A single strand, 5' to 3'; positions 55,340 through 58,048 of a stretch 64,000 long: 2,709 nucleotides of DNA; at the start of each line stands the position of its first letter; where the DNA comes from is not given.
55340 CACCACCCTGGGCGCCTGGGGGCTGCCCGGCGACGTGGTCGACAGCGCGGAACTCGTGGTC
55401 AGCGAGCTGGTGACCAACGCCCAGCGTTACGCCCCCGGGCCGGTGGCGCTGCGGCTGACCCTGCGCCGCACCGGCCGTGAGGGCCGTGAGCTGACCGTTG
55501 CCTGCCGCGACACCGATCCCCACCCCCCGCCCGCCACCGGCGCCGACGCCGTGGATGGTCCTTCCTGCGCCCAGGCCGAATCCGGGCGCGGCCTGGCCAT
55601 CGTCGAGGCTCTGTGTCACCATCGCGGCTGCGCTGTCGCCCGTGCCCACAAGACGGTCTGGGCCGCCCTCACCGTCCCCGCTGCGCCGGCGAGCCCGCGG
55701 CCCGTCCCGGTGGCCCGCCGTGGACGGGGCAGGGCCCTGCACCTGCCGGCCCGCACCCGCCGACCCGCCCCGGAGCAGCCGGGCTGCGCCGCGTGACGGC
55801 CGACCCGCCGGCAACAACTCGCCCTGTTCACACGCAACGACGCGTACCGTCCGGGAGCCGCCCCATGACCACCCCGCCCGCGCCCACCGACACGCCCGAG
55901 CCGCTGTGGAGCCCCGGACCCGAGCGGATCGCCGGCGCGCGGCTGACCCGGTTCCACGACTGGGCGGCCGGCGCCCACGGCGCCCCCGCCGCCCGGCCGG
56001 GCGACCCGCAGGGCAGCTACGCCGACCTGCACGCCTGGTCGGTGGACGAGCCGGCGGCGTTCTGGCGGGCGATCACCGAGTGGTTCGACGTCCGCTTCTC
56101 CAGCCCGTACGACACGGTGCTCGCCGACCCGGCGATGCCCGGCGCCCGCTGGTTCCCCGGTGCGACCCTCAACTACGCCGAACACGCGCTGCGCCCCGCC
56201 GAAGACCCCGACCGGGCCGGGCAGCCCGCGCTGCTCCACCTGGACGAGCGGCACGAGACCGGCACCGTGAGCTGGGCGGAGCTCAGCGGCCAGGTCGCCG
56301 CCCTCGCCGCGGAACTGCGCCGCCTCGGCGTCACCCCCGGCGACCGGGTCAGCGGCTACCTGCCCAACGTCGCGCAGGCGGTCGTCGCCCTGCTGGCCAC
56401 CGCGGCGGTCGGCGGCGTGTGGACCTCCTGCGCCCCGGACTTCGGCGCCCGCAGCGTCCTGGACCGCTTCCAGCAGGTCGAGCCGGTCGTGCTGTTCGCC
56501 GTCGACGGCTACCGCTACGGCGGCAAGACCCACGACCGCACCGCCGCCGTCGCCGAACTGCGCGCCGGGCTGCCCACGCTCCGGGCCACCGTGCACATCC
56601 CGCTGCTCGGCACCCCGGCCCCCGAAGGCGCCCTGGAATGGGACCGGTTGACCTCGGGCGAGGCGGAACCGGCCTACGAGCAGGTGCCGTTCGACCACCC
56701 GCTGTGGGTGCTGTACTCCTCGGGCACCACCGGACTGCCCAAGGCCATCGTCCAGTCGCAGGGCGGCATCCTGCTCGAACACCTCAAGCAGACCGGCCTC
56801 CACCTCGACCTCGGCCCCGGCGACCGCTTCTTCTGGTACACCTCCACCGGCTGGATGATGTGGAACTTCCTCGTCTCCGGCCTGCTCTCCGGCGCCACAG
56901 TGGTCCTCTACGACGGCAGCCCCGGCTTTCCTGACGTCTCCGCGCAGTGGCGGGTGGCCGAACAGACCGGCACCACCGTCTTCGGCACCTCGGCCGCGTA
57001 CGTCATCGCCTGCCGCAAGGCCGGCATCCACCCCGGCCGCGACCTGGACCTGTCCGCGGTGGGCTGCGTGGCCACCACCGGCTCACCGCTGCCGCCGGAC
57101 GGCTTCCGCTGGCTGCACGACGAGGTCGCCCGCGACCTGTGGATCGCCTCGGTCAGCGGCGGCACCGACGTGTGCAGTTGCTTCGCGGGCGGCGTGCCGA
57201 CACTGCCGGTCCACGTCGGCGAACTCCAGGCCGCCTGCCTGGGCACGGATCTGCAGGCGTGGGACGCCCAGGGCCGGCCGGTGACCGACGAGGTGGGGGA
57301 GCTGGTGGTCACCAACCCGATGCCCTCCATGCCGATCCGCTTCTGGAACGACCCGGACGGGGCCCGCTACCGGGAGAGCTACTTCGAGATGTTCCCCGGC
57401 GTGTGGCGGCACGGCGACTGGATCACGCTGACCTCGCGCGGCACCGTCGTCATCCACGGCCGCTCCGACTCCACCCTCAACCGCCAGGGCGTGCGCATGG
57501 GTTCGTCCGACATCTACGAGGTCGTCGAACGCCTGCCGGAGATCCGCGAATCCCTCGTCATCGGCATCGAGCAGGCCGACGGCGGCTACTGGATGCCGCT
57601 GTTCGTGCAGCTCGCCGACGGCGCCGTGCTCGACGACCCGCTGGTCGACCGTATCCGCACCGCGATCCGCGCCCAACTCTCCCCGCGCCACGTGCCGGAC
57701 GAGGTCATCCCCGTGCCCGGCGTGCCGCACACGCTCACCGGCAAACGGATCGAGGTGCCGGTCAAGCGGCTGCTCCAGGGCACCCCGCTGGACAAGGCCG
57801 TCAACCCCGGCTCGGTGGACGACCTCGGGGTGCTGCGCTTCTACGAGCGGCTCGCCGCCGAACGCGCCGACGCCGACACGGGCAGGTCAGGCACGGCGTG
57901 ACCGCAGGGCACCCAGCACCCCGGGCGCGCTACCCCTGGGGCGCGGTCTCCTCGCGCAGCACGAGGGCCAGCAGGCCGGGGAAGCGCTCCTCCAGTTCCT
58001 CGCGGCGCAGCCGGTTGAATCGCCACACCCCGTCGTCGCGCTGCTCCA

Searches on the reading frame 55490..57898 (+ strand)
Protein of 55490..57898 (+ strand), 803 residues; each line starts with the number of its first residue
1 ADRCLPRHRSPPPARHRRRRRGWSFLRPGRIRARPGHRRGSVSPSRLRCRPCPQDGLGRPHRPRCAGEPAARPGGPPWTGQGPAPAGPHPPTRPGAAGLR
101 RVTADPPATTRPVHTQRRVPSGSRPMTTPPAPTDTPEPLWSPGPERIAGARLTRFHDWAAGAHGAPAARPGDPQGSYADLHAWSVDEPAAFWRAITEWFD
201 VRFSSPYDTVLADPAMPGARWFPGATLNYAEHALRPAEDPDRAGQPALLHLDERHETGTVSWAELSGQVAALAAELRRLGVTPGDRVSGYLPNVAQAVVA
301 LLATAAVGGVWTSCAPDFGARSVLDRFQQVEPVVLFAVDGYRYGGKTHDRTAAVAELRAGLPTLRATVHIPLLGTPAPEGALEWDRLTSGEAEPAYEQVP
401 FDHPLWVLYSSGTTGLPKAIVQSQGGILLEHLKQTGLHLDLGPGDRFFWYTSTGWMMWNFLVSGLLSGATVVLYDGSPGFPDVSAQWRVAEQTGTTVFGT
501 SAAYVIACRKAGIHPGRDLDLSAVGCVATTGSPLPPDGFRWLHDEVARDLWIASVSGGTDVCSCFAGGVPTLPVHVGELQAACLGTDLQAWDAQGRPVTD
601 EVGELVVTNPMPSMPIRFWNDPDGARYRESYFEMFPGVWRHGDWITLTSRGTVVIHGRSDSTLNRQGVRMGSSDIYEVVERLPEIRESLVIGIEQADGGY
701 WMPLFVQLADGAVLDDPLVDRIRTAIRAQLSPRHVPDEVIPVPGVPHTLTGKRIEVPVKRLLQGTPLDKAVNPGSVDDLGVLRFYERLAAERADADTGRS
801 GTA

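Call 44: search_protein_families(library=pfam, max_evalue=0.001, proteins=[window:55490-57898:+])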
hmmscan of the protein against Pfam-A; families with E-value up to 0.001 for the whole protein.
window:55490-57898:+ (803 aa): 3 families
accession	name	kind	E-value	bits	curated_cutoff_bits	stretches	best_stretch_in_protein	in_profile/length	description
PF00501.34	AMP-binding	-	1.4e-44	152.9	29.9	1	246-610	12-377/384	AMP-binding enzyme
PF16177.11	ACAS_N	-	1.7e-14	53.8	27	1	177-233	1-55/55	Acetyl-coenzyme A synthetase N-terminus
PF13193.12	AMP-binding_C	-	1e-06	30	24.5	1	677-752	4-76/76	AMP-binding enzyme C-terminal domain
